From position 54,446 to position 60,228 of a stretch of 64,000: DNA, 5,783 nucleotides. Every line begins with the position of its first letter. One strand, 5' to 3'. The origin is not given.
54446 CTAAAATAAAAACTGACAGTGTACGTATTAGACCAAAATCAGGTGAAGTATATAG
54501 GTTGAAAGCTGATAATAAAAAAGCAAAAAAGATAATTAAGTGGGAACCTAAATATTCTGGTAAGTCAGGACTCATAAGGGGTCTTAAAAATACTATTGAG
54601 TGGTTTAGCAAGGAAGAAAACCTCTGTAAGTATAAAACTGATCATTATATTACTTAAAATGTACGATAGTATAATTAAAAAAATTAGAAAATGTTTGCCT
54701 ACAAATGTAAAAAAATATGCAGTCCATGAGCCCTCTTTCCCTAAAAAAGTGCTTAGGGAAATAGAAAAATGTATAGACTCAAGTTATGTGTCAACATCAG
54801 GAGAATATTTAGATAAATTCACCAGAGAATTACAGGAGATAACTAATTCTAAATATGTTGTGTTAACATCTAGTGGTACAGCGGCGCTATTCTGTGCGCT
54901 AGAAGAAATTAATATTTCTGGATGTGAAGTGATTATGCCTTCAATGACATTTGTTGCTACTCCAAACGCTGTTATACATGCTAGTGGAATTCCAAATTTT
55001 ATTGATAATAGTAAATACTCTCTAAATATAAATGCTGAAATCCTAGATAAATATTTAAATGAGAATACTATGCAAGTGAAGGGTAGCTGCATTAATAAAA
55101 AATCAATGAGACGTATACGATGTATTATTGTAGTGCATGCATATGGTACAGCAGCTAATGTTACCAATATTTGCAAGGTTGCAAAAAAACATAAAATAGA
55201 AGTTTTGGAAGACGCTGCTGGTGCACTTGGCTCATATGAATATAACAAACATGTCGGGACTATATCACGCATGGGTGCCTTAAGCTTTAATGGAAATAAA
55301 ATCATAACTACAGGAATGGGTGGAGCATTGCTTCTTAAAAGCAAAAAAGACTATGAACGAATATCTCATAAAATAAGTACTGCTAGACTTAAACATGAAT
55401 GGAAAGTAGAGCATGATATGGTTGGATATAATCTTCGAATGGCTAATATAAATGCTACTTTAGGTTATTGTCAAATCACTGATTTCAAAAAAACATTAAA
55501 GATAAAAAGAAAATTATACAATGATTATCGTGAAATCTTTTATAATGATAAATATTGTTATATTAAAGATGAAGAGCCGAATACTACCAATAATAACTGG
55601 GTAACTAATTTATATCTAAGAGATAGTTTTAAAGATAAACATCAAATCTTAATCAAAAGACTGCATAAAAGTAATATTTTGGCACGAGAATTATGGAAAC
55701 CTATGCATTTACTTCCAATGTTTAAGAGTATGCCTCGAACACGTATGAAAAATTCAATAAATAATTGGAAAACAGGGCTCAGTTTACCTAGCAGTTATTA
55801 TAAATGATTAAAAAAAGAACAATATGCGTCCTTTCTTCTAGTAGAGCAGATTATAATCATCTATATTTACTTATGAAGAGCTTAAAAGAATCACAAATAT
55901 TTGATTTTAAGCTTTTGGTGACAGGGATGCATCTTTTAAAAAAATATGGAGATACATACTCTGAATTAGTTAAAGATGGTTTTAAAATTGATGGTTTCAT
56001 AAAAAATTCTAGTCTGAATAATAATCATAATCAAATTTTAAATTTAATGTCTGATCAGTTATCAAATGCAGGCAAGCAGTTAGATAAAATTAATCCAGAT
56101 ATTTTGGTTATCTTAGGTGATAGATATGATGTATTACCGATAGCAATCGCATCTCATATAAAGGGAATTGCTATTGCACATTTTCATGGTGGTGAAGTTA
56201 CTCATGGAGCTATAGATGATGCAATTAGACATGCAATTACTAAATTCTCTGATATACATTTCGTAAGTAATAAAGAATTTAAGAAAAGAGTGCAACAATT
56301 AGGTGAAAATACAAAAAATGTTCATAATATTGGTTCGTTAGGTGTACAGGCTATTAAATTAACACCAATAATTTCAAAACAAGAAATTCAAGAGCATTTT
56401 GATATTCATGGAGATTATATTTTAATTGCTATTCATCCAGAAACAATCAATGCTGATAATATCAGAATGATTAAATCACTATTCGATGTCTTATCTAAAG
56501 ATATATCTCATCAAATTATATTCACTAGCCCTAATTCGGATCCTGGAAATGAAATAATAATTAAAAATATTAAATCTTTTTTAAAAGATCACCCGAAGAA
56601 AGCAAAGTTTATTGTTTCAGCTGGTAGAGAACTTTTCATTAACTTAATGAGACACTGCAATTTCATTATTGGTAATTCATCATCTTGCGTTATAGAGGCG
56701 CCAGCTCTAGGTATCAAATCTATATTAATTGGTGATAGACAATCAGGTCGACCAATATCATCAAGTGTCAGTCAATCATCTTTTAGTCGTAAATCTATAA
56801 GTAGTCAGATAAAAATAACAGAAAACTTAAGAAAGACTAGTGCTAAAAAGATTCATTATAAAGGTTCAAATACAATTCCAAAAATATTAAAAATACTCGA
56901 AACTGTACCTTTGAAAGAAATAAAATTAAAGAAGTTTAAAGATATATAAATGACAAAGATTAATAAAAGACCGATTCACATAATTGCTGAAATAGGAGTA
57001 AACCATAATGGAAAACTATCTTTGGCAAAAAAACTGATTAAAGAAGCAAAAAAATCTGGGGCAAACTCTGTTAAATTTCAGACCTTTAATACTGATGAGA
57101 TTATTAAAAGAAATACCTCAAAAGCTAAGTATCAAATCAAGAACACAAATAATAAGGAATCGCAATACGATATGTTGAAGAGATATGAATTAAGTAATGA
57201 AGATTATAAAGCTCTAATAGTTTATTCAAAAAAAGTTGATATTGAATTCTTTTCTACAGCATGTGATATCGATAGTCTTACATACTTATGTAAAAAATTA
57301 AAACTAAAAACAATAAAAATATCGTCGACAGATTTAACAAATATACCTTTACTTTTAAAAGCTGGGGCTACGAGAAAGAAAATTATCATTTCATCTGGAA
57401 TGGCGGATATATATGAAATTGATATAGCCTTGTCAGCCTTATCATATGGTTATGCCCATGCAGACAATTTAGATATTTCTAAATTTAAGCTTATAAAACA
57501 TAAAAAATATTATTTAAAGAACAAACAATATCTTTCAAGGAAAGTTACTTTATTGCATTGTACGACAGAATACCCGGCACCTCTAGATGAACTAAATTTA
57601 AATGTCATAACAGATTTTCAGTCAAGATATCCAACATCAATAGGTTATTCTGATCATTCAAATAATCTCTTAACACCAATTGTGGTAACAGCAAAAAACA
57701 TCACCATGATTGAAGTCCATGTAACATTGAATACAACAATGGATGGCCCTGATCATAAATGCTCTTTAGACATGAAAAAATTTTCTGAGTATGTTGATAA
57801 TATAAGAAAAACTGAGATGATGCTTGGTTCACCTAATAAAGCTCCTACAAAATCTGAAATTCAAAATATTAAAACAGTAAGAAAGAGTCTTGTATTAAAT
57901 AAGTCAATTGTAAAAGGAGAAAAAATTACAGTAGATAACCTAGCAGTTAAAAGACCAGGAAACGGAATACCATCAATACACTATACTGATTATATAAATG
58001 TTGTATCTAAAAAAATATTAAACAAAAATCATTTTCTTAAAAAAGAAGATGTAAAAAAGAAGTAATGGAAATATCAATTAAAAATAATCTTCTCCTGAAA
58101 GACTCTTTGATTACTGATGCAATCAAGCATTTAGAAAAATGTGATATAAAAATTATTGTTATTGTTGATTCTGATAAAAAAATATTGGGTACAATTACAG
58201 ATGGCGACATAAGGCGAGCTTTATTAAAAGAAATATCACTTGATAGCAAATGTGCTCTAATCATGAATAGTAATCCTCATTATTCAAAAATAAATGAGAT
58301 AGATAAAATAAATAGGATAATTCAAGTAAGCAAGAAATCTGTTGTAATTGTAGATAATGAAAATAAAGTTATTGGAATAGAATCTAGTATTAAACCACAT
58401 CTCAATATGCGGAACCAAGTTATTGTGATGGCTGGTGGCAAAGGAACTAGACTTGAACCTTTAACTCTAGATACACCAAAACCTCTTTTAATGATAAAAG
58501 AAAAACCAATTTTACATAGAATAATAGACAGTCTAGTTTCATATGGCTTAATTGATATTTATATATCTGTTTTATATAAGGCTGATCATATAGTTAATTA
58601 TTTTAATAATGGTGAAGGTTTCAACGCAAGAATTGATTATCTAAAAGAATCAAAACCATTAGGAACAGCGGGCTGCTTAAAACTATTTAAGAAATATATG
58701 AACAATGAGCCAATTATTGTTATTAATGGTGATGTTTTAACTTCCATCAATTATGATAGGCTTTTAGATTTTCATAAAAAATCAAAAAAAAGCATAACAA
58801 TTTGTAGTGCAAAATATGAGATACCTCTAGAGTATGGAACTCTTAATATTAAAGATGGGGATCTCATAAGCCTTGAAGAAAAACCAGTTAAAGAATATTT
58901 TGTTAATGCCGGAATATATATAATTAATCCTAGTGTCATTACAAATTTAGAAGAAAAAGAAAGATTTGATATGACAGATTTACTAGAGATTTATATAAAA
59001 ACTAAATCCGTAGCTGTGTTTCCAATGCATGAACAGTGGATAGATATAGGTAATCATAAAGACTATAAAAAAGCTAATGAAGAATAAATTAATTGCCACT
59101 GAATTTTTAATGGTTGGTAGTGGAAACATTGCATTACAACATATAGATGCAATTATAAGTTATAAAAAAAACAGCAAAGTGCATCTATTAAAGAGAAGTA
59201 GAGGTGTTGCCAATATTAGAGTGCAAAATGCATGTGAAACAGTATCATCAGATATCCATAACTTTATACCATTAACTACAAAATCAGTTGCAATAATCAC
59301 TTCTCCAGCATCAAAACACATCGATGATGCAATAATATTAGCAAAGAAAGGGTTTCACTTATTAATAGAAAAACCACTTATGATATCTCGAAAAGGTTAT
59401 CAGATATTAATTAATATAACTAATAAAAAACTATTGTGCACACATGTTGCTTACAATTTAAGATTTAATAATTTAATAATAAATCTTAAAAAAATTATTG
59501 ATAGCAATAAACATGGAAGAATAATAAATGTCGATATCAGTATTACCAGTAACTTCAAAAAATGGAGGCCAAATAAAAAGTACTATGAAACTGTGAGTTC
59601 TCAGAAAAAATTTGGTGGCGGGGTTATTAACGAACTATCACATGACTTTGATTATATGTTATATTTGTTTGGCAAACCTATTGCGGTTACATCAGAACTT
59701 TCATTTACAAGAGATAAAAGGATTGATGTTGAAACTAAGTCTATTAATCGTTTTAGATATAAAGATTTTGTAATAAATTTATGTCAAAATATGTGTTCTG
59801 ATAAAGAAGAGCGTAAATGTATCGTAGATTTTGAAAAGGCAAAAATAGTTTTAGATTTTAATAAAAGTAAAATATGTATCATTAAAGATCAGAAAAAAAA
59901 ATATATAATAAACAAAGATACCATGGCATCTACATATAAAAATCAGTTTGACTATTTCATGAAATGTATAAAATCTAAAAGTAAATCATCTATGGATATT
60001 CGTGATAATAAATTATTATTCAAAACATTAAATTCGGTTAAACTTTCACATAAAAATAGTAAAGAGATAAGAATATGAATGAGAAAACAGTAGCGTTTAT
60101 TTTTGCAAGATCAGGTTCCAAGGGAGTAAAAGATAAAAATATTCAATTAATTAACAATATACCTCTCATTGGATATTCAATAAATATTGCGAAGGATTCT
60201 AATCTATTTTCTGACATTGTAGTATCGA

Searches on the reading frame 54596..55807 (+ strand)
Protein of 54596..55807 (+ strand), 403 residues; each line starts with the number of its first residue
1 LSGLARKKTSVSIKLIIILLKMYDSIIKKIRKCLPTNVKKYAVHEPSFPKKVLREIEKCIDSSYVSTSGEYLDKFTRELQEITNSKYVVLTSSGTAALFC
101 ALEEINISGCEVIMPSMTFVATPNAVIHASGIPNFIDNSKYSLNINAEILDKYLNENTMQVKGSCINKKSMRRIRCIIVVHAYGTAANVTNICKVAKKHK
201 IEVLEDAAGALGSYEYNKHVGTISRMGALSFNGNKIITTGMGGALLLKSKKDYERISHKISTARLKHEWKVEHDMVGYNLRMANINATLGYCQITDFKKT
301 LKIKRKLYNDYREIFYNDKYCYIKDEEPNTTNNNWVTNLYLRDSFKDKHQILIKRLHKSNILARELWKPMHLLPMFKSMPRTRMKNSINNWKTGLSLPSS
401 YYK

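Call 53: search_protein_families(library=pfam, proteins=[window:54596-55807:+], max_evalue=0.00001)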
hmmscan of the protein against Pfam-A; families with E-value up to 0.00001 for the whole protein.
window:54596-55807:+ (403 aa): 1 family
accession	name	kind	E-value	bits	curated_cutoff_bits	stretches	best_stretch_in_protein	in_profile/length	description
PF01041.23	DegT_DnrJ_EryC1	-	2e-65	221.8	19.8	1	51-399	6-343/360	DegT/DnrJ/EryC1/StrS aminotransferase family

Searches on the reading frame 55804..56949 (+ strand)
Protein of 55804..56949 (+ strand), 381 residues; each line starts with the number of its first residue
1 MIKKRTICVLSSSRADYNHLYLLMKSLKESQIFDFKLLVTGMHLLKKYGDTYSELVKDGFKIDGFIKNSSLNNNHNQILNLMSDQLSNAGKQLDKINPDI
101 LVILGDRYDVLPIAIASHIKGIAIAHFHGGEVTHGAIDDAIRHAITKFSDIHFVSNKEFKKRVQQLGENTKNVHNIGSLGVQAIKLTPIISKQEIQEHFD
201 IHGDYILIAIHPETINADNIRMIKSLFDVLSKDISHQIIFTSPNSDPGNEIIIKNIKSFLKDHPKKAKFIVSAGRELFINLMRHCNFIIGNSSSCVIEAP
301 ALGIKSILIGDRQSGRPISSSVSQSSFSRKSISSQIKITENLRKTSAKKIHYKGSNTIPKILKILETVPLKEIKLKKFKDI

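Call 53: search_protein_families(library=pfam, proteins=[window:55804-56949:+], max_evalue=0.00001)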
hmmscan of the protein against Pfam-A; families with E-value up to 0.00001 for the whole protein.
window:55804-56949:+ (381 aa): 1 family
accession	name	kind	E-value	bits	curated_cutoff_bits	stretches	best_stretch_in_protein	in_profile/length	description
PF02350.25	Epimerase_2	-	1e-65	222.3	30.6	1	26-366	2-347/347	UDP-N-acetylglucosamine 2-epimerase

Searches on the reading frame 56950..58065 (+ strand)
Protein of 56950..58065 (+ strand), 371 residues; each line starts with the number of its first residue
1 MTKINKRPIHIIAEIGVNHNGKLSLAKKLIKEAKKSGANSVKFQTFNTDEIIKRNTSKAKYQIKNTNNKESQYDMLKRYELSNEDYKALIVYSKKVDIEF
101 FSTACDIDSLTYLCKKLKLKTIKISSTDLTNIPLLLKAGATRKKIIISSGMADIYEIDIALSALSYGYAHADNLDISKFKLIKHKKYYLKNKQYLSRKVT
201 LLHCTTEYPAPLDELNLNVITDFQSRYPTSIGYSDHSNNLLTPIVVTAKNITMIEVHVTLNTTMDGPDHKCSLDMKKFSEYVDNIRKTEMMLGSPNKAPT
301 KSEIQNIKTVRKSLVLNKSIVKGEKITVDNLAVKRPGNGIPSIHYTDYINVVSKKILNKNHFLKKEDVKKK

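Call 53: search_protein_families(library=pfam, proteins=[window:56950-58065:+], max_evalue=0.00001)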
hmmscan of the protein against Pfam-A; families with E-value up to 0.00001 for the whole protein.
window:56950-58065:+ (371 aa): 2 families
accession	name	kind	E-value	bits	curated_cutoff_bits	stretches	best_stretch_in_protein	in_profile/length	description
PF03102.20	NeuB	-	1.4e-73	247.8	22.1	1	29-296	1-240/241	NeuB family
PF08666.17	SAF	-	4.5e-06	27.5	21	0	312-368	2-62/63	SAF domain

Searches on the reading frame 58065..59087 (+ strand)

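Call 53: search_protein_families(library=pfam, proteins=[window:58065-59087:+], max_evalue=0.00001)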
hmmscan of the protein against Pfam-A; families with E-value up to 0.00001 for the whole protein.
window:58065-59087:+ (340 aa): 3 families
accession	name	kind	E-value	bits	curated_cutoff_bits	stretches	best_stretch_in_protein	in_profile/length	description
PF00483.29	NTP_transferase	-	1.3e-40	140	21.2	1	119-339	2-240/245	Nucleotidyl transferase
PF12804.13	NTP_transf_3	-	4.6e-08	33.8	27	1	119-250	1-124/160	MobA-like NTP transferase domain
PF00571.33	CBS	-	6.6e-06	26.8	24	0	13-54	15-56/57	CBS domain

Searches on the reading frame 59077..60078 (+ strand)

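Call 53: search_protein_families(library=pfam, proteins=[window:59077-60078:+], max_evalue=0.00001)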
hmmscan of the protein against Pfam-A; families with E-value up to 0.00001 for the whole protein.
window:59077-60078:+ (333 aa): 3 families
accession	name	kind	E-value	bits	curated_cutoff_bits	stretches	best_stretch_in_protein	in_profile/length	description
PF22725.1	GFO_IDH_MocA_C3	-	2.2e-10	41.1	27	1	136-257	3-123/124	GFO/IDH/MocA C-terminal domain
PF02894.22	GFO_IDH_MocA_C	-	8.1e-09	36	22.9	1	138-282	1-145/218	Oxidoreductase family, C-terminal alpha/beta domain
PF01408.29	GFO_IDH_MocA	-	1.2e-08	36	24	1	10-125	3-119/120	Oxidoreductase family, NAD-binding Rossmann fold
